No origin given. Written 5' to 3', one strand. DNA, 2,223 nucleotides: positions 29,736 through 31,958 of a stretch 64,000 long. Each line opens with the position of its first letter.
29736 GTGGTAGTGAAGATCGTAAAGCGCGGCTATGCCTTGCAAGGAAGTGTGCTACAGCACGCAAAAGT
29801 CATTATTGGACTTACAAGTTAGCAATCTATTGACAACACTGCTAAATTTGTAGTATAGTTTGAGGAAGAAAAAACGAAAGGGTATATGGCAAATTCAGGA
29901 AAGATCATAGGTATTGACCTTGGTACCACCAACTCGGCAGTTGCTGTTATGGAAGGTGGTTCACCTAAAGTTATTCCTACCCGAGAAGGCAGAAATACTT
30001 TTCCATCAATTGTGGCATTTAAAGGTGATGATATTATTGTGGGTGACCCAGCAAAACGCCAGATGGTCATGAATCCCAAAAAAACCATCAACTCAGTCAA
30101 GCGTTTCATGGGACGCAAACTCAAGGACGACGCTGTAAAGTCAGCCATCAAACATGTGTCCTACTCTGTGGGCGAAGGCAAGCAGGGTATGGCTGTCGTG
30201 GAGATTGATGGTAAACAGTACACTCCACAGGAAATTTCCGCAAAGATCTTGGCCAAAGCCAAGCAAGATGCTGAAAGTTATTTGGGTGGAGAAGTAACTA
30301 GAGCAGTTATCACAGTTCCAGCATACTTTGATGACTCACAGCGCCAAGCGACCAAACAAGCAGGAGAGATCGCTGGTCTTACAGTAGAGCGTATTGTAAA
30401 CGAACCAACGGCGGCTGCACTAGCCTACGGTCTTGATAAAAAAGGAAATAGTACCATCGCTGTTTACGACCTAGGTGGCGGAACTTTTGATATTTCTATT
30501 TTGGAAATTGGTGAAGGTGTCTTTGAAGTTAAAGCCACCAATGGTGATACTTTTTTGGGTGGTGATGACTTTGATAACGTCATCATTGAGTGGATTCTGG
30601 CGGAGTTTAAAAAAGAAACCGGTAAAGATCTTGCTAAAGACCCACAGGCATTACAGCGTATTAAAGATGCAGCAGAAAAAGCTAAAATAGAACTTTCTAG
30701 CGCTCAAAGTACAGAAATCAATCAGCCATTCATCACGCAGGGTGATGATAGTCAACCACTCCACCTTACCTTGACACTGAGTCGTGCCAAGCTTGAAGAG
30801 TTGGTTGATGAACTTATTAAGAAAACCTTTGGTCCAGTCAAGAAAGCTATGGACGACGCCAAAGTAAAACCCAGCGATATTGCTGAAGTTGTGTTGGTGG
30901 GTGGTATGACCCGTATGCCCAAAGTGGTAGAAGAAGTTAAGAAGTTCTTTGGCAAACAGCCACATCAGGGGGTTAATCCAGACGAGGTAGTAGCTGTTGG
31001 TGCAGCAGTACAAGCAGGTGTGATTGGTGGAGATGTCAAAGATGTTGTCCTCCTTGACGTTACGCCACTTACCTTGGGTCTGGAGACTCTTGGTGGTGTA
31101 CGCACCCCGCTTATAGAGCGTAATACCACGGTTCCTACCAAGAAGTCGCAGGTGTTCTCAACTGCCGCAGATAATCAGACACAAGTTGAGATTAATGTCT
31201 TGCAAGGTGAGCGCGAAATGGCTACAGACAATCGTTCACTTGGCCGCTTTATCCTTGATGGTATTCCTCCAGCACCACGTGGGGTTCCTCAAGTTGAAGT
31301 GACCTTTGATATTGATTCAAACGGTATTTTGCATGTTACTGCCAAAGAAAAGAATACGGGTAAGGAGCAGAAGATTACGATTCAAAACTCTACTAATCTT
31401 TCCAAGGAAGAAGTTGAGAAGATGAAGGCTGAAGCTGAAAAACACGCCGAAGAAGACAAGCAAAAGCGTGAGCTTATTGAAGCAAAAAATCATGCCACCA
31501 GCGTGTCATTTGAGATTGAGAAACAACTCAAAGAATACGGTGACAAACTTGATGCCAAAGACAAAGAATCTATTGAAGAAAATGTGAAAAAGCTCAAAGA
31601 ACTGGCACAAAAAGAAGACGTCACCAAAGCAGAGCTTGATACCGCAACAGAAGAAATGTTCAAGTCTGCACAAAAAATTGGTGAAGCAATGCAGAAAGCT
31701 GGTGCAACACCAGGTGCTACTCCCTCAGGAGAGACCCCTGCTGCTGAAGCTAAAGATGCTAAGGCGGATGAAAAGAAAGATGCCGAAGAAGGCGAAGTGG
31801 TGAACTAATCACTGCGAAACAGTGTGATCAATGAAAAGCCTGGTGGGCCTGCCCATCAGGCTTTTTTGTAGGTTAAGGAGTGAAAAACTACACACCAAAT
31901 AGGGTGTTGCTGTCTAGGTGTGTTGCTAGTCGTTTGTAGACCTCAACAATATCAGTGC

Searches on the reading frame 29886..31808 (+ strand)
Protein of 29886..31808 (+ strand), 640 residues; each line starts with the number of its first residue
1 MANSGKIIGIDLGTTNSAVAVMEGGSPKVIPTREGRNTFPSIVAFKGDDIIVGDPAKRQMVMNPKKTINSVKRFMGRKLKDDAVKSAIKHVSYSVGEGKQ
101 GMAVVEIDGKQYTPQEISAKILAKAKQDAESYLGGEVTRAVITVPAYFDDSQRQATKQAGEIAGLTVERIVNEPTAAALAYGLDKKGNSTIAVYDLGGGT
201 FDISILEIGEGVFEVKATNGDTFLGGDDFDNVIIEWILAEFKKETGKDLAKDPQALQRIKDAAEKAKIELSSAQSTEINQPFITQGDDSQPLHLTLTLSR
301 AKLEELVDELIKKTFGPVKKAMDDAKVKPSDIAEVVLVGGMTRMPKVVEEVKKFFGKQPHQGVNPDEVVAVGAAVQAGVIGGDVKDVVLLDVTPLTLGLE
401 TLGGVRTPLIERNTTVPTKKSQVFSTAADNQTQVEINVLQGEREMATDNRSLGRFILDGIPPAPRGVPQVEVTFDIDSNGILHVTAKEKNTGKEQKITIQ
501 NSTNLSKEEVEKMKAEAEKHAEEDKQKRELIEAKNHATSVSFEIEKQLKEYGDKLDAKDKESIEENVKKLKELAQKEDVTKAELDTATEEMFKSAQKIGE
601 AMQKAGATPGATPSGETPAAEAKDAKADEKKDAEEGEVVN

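Call 27: search_protein_families(library=pfam, proteins=[window:29886-31808:+], max_evalue=0.00001)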
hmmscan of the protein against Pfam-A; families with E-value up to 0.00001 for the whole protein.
window:29886-31808:+ (640 aa): 2 families
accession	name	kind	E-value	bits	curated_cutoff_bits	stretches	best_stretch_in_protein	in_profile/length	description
PF00012.26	HSP70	-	2.2e-252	839.1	20.6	1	7-603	1-598/599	Hsp70 protein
PF06723.19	MreB_Mbl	-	2.5e-18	66.4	27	1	129-374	85-316/327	MreB/Mbl protein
